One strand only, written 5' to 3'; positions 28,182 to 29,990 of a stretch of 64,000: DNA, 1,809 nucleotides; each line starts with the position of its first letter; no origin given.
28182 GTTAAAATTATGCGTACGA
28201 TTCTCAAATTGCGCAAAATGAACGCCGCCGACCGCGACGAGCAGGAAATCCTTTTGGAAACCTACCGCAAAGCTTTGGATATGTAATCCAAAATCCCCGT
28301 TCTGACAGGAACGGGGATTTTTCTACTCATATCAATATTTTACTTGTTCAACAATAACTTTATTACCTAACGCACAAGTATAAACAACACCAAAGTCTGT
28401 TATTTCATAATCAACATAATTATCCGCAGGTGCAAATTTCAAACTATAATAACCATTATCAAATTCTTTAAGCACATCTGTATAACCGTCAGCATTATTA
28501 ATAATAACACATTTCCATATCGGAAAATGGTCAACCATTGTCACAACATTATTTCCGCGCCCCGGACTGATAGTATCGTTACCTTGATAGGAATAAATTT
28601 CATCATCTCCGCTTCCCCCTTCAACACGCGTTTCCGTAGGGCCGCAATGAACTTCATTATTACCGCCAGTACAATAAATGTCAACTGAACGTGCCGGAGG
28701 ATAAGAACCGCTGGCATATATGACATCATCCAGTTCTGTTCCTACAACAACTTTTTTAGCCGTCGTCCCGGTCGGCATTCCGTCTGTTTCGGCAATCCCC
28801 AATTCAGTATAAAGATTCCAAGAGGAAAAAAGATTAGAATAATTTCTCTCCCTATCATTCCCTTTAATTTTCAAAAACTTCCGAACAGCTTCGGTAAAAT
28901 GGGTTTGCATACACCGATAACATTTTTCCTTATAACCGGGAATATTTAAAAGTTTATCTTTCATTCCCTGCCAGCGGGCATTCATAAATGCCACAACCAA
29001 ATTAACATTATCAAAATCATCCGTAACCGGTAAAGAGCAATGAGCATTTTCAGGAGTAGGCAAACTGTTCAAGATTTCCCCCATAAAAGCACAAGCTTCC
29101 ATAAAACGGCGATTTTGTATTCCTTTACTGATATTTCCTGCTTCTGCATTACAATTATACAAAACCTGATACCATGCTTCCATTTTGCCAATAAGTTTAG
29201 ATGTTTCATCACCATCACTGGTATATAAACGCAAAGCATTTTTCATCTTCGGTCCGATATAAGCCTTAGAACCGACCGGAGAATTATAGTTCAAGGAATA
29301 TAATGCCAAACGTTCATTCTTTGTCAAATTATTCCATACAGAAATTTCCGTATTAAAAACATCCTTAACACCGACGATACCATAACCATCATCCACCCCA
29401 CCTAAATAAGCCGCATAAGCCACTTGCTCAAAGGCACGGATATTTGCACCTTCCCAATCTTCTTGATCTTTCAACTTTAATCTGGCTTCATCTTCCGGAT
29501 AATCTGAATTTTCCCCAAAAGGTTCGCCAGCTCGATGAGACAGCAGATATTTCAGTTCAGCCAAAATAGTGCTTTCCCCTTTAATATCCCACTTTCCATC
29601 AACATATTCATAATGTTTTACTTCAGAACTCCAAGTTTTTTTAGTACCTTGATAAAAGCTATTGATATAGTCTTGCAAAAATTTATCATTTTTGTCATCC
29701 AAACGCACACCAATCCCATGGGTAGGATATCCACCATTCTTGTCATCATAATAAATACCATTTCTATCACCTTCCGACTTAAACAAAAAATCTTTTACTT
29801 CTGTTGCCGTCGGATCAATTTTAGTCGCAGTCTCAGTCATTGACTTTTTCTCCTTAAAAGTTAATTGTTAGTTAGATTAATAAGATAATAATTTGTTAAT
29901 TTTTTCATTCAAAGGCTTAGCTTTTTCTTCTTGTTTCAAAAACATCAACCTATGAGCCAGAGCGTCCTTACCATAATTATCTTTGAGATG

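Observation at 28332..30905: Two-gene module pairing a secreted LprI(DUF1311)-ankyrin protein with a leaderless lysozyme-like/RTX-like protein (effector-immunity candidate)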

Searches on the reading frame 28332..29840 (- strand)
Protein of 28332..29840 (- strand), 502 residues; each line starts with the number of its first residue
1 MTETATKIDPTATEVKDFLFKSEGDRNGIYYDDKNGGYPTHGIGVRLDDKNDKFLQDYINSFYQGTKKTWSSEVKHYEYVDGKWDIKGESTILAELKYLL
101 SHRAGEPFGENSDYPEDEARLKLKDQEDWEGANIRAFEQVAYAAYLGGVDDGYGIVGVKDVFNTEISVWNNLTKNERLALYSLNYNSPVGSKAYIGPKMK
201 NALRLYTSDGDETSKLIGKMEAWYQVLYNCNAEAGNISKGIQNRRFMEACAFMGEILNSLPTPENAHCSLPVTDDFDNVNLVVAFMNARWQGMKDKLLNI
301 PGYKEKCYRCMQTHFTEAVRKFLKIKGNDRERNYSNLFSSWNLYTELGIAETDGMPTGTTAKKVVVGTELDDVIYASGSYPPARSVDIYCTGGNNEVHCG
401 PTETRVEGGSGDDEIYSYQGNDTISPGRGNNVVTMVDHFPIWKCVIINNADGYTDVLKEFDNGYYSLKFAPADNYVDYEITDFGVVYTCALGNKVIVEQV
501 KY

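Call 3: search_protein_families(library=pfam, proteins=[window:28332-29840:-], max_evalue=1)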
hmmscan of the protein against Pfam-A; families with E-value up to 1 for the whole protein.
window:28332-29840:- (502 aa): 2 families
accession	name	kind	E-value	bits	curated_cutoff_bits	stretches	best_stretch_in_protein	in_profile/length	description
PF00353.25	HemolysinCabind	-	3.1e-07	30.7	23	1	405-433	8-36/36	RTX calcium-binding nonapeptide repeat (4 copies)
PF00959.24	Phage_lysozyme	-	0.14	12.9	22.3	0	170-247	61-124/125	Phage lysozyme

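Call 4: search_protein_families(library=ncbifam, proteins=[window:28332-29840:-], max_evalue=1)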
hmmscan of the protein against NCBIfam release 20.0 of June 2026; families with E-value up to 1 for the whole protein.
window:28332-29840:- (502 aa): 3 families
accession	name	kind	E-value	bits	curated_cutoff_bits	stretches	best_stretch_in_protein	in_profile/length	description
NF046115.1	Ca_rpt_SMc04171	equivalog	0.00042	19.6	625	1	396-434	270-308/574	SMc04171 family calcium-binding repeat protein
NF033943.0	RTX_toxin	subfamily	0.0013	17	1000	1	388-434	699-745/930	RTX family hemolysin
NF033203.1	entero_EhxA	exception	0.013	13.6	2000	1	392-434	736-778/997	enterohemolysin EhxA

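Call 5: search_solved_structures(query=window:28332-29840:-, max_evalue=10, show_alignments=3)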
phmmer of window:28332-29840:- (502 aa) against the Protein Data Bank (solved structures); distinct sequences matched with E-value up to 10: 3.
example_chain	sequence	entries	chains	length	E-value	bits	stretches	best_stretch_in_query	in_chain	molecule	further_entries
7rah_E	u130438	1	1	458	0.015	17.4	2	365-432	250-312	Bifunctional adenylate cyclase toxin/hemolysin CyaA,Bifunctional adenylate cyclase toxin/h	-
2ml3_A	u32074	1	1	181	0.091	14.8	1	394-460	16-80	Poly(beta-D-mannuronate) C5 epimerase 6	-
2ml2_A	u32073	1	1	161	0.51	12.4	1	394-437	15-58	Poly(beta-D-mannuronate) C5 epimerase 6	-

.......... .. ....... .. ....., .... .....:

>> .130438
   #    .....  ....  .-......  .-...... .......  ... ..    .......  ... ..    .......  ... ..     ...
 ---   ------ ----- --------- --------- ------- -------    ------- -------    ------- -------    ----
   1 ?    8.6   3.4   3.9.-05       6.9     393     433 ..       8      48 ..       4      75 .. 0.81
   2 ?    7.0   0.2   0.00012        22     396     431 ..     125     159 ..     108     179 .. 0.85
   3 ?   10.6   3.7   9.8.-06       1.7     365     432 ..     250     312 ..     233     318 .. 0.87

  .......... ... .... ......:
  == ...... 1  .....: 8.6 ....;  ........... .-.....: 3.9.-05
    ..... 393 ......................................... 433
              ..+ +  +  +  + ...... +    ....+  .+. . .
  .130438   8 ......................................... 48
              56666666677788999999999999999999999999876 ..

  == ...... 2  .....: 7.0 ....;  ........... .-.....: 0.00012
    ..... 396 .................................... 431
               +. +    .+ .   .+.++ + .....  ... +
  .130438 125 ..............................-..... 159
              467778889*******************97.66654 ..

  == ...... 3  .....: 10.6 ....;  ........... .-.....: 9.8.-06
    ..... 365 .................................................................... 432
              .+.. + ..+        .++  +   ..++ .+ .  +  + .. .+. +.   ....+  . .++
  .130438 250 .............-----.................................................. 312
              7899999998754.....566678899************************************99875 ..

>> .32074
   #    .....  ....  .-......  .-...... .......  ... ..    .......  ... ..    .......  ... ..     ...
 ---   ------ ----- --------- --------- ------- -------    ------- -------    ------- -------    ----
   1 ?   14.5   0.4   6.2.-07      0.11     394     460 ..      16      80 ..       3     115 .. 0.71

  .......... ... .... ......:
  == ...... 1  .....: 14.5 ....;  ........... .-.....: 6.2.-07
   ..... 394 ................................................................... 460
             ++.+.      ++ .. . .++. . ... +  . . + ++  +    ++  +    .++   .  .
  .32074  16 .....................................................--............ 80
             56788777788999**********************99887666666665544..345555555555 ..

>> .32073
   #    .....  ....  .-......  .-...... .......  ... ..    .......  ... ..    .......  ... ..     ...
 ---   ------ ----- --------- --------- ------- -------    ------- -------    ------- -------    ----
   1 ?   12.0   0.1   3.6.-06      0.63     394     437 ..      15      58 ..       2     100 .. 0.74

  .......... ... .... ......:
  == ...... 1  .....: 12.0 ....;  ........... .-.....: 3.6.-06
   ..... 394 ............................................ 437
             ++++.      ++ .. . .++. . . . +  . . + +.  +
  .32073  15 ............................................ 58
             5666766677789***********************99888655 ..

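Call 7: find_homologous_proteins(query=window:28332-29840:-, max_evalue=0.001)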
Query window:28332-29840:- (502 aa): 19 proteins with E <= 0.001 among 6403 candidates.
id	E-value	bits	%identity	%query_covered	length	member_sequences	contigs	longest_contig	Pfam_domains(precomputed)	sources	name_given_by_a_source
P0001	0.0e+0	1017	89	100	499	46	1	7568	PF00353.26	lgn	-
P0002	4.1e-279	945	80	99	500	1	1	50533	PF00353.26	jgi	-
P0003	3.1e-271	919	78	100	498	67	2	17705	PF00353.26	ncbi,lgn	-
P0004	3.4e-219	747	79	80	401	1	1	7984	-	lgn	-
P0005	7.1e-93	330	39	98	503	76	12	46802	PF00353.26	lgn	-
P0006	8.1e-85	304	40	88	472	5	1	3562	PF00353.26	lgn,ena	-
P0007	1.6e-84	303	41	85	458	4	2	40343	PF00353.26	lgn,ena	-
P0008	2.4e-66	243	41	63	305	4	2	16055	PF00353.26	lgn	-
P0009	9.2e-66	241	36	85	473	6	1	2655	PF00353.26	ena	-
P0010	4.5e-62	229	34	84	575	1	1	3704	PF00353.26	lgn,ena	-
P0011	6.3e-62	228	36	85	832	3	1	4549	PF00353.26,PF26745.1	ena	-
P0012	1.2e-61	227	36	85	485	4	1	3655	PF00353.26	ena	-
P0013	8.9e-61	224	36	84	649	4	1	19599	PF00353.26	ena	-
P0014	2.4e-58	216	34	84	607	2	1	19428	PF00353.26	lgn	-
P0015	1.1e-55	208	32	98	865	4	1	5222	PF00353.26,PF26745.1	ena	-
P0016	4.3e-55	206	33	85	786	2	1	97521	PF00353.26,PF26745.1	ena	-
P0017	1.5e-50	191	34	85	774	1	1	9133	PF00353.26,PF26745.1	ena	-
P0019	3.6e-30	123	33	49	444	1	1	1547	PF00353.26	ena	-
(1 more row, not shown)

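Call 13: find_related_loci(query=A1, collection=genome_contigs, flank=10000)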
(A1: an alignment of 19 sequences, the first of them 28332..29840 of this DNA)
Query A1 (502 aa) in genome_contigs; peptide patterns used: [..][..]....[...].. (x = any residue, [..] = any of these).
22 stretches matched a pattern; 4 encode a relative of the query (tblastn E <= 1e-3); 4 distinct loci.
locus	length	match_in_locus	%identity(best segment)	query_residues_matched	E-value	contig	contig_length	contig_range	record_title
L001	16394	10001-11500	56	9-501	3e-179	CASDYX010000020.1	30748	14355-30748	uncultured proteobacterium isolate O18_L1_385385_idba_bin.5 genome assembly, contig: O18_L1_385385_idba_bin.5.fa_scaffol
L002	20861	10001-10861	32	172-448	2e-36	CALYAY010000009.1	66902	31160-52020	MAG: uncultured Alphaproteobacteria bacterium isolate BRZ_RM__bin80 genome assembly, contig: BRZ_RM__NODE_404_length_669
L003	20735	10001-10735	33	176-424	4e-35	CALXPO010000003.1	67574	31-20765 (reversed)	MAG: uncultured Alphaproteobacteria bacterium isolate E30__bin94 genome assembly, contig: E30__k127_4189875, whole genom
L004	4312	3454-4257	31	19-319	7e-33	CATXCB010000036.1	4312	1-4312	MAG TPA_asm: uncultured bacterium isolate ERR9578265_bin.11_MetaWRAP_v1.3_MAG genome assembly, contig: ERZ18533859.7441,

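Call 24: predict_structure(alignment_id=A1)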
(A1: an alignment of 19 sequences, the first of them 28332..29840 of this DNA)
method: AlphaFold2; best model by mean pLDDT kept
length: 502 residues; sequences in the alignment: 19
mean_pLDDT: 85.5   pTM: 0.85
mean pLDDT of the five models: 85.5, 85.0, 84.6, 84.2, 82.6
residues with pLDDT >= 90: 215; 70-90: 242; 50-70: 33; < 50: 12
segments of 3 or more residues with pLDDT < 50: 1-3, 234-241
pLDDT, mean of each block of 10 residues (from residue 1): 67 92 82 68 87 96 93 94 93 94 84 85 87 94 89 87 90 94 79 78 92 94 86 46 77 88 80 87 93 84 81 91 90 90 92 91 88 80 77 91 88 89 89 82 79 86 81 83 87 86 60
secondary structure, 60 per line:
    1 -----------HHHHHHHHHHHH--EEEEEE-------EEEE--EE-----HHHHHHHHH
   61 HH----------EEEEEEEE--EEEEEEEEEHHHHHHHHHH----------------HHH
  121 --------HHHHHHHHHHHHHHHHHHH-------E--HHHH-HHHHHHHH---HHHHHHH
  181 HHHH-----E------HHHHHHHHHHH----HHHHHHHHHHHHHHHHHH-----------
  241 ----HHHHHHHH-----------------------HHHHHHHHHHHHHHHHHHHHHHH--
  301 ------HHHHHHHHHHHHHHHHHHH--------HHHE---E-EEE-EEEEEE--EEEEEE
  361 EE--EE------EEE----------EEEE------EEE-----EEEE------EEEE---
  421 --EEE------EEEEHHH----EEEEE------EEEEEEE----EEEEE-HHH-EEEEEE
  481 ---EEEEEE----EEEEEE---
elements in order: H12-23 E26-31 E39-42 H52-62 E73-80 E83-91 H92-101 H129-147 H158-161 H163-170 H174-184 H197-207 H212-229 H245-252 H276-298 H307-325 E343-345 E347-352 E355-362 E373-375 E386-389 E396-398 E404-407 E414-417 E423-425 E432-435 E443-447 E454-460 E465-469 E475-480 E484-489 E494-499

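Call 30: fold_search(model_id=the predicted structure, library=pdb)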
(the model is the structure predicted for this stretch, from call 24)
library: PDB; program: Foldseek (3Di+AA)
matches with E <= 10: 280; with E <= 0.001: 0
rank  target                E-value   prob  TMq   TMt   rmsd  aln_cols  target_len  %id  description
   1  6zfz                  3.0e-02  0.87  0.23  0.25  22.4       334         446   12  Structure of M1-StaR-T4L in complex with 77-LH-28-1 at 2.17A (released 2021-10-06)
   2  1h71                  3.7e-02  0.99  0.23  0.25  10.2       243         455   11  Psychrophilic Protease from Pseudoalteromonas 'TAC II 18' (released 2003-02-13)
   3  7rah_E                3.9e-02  0.97  0.16  0.22  12.2       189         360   17  Adenylate cyclase toxin RTX domain fragment bound to M1H5 Fab and M2B10 Fab (released 2021-09-15)
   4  9p6c_A                4.3e-02  1.00  0.16  0.46   9.7       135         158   15  RTX domain block V of adenylate cyclase toxin with mutations D1533N, A1542N, D1560N, S1569N, D1587N, H1598N, H1608N (released 2025-12-24)
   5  2ml3_MODEL_1_A        6.7e-02  0.95  0.15  0.37   9.3       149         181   15  Solution Structure of AlgE6R3 subunit from the Azotobacter vinelandii Mannuronan C5-epimerase (released 2014-10-01)
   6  1pdl_A                7.0e-02  0.96  0.24  0.22   7.0       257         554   12  Fitting of gp5 in the cryoEM reconstruction of the bacteriophage T4 baseplate (released 2003-09-09)
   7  7cn7_A                9.2e-02  0.85  0.22  0.53   8.3       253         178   16  T4 phage spackle protein gp61.3 complex with lysozyme domain of gp5 tail lysozyme (released 2020-10-14)
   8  3a6z_A                1.0e-01  0.66  0.15  0.12   9.1       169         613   12  Crystal structure of Pseudomonas sp. MIS38 lipase (PML) in the open conformation following dialysis against Ca-free bu (released 2010-05-26)
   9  1o0t                  1.2e-01  0.96  0.23  0.25  10.0       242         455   12  CRYSTAL STRUCTURE OF A COLD ADAPTED ALKALINE PROTEASE FROM PSEUDOMONAS TAC II 18, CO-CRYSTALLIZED WITH 5 mM EDTA (5 DAYS (released 2003-07-15)
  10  2z8x                  1.2e-01  0.60  0.14  0.12  10.0       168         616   15  Crystal structure of extracellular lipase from Pseudomonas sp. MIS38 (released 2007-10-30)
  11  1omj                  1.3e-01  0.77  0.17  0.19  10.0       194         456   15  CRYSTAL STRUCTURE OF A PSYCHROPHILIC ALKALINE PROTEASE FROM PSEUDOMONAS TAC II 18 (released 2003-07-15)
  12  8hp8_B                1.4e-01  0.89  0.22  0.56   6.3       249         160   13  Crystal Structure of Engineered Endolysin EC340 derived from Gram-Negative Bacteria targeted Bacteriophage (released 2023-05-17)
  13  5v86                  1.5e-01  0.18  0.16  0.22  16.4       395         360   14  Structure of DCN1 bound to NAcM-OPT (released 2017-05-24)
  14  7bvq_A                1.6e-01  0.54  0.21  0.23  17.2       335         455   13  Structure of human beta1 adrenergic receptor bound to carazolol (released 2020-12-02)
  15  8xi3_A                1.8e-01  0.04  0.11  0.08  22.0       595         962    7  Structure of mouse SCMC-14-3-3gama complex (released 2024-10-02)
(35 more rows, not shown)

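Call 36: search_protein_families(library=pfam, proteins=[L001:8965-9978:+, L002:9072-9539:+, L003:9049-9528:+, L004:1921-3243:+, L004:487-1452:-, P0016, L003:8038-8709:+, L002:9593-10891:+], max_evalue=0.1)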
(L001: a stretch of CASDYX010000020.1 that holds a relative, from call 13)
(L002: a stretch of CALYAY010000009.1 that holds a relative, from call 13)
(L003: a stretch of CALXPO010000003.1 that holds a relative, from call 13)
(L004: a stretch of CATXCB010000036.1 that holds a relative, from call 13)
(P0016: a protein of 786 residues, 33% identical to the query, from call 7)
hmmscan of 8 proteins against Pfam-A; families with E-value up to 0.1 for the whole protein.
L001:8965-9978:+ (337 aa): 5 families
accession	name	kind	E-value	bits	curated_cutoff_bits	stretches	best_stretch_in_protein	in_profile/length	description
PF12796.13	Ank_2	-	9.3e-08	33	27.3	1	244-335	13-82/90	Ankyrin repeats (3 copies)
PF00023.36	Ank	-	2.6e-06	27.9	21.1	0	283-304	12-33/33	Ankyrin repeat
PF13637.12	Ank_4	-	4e-06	27.4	22.7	0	285-312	9-36/50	Ankyrin repeats (many copies)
PF13857.12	Ank_5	-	0.0012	19.6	27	0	244-265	32-53/56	Ankyrin repeats (many copies)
PF13606.12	Ank_3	-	0.0016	19.2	22.3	0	243-255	16-29/30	Ankyrin repeat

L002:9072-9539:+ (155 aa): 2 families
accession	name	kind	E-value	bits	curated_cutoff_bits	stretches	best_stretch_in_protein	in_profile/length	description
PF19782.4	DUF6267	-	0.011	15.5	27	1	56-151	246-337/376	Family of unknown function (DUF6267)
PF03961.19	FapA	-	0.035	14.2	31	1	46-115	169-229/272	Flagellar Assembly Protein A beta solenoid domain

L003:9049-9528:+ (159 aa): 2 families
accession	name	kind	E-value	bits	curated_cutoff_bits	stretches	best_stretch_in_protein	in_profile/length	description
PF19782.4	DUF6267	-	0.017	14.9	27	1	70-156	251-338/376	Family of unknown function (DUF6267)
PF03961.19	FapA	-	0.034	14.2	31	1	42-119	160-229/272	Flagellar Assembly Protein A beta solenoid domain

L004:1921-3243:+ (440 aa): 1 family
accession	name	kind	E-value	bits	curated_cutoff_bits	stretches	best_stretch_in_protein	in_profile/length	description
PF07007.17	LprI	-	4.1e-07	30.8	22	1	38-121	1-106/106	Lysozyme inhibitor LprI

L004:487-1452:- (321 aa): 5 families
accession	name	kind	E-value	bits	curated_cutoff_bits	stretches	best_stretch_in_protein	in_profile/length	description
PF13637.12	Ank_4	-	2.1e-17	63.3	22.7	2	238-275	13-50/50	Ankyrin repeats (many copies)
PF00023.36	Ank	-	7.1e-17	61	21.1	2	255-285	2-32/33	Ankyrin repeat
PF12796.13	Ank_2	-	2.7e-16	60.3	27.3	1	200-285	11-90/90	Ankyrin repeats (3 copies)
PF13606.12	Ank_3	-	6.3e-13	47.9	22.3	1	254-281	1-28/30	Ankyrin repeat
PF13857.12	Ank_5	-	1.1e-09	38.9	27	2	241-288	1-49/56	Ankyrin repeats (many copies)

P0016 (786 aa): 2 families
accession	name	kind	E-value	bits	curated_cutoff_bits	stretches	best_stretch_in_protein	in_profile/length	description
PF00353.25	HemolysinCabind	-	4.6e-09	36.5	23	3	392-425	3-36/36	RTX calcium-binding nonapeptide repeat (4 copies)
PF17965.7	MucBP_2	-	0.039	14.9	23.4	0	282-325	27-71/74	Mucin binding domain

L003:8038-8709:+ (223 aa): 0 families

L002:9593-10891:+ (432 aa): 2 families
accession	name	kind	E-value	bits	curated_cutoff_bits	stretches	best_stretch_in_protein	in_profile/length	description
PF00353.25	HemolysinCabind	-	2.3e-12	47.1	23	2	368-403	1-36/36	RTX calcium-binding nonapeptide repeat (4 copies)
PF00959.24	Phage_lysozyme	-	6.4e-08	33.4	22.3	1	105-214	34-122/125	Phage lysozyme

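Call 39: find_encoding_contigs(protein=P0016, flank=10000, max_places=2)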
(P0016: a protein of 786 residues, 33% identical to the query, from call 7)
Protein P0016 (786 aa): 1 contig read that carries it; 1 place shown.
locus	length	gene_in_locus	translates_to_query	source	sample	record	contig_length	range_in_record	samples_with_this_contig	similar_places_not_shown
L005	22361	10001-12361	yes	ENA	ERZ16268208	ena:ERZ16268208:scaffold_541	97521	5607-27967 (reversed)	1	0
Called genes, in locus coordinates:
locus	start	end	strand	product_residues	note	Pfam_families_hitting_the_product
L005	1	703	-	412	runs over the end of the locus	PF00248:Aldo_ket_red, PF14697:Fer4_21 (faint), PF13746:Fer4_18 (faint), PF14691:Fer4_20 (faint), PF12838:Fer4_7 (weak), PF13183:Fer4_8 (weak), PF13187:Fer4_9, PF13534:Fer4_17 (weak), +2 more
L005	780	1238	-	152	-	PF18050:Cyclophil_like2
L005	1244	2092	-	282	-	PF02627:CMD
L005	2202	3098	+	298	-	PF00126:HTH_1, PF03466:LysR_substrate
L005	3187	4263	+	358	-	PF00753:Lactamase_B (weak), PF13483:Lactamase_B_3, PF12706:Lactamase_B_2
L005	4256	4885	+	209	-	PF10518:TAT_signal (faint), PF02525:Flavodoxin_2, PF03358:FMN_red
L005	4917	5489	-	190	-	-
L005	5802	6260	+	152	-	-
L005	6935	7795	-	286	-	PF08843:AbiEii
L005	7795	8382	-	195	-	-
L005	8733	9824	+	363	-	-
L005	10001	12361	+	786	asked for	PF00353:HemolysinCabind (weak), PF26745:SPM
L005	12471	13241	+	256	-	-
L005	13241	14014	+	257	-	PF26745:SPM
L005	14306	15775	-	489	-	PF02661:Fic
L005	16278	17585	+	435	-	-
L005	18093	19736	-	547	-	PF01921:tRNA-synt_1f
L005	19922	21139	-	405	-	PF02784:Orn_Arg_deC_N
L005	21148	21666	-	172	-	PF22769:DCD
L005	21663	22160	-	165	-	PF22769:DCD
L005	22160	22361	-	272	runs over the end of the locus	PF08241:Methyltransf_11, PF08242:Methyltransf_12 (weak), PF13649:Methyltransf_25, PF13847:Methyltransf_31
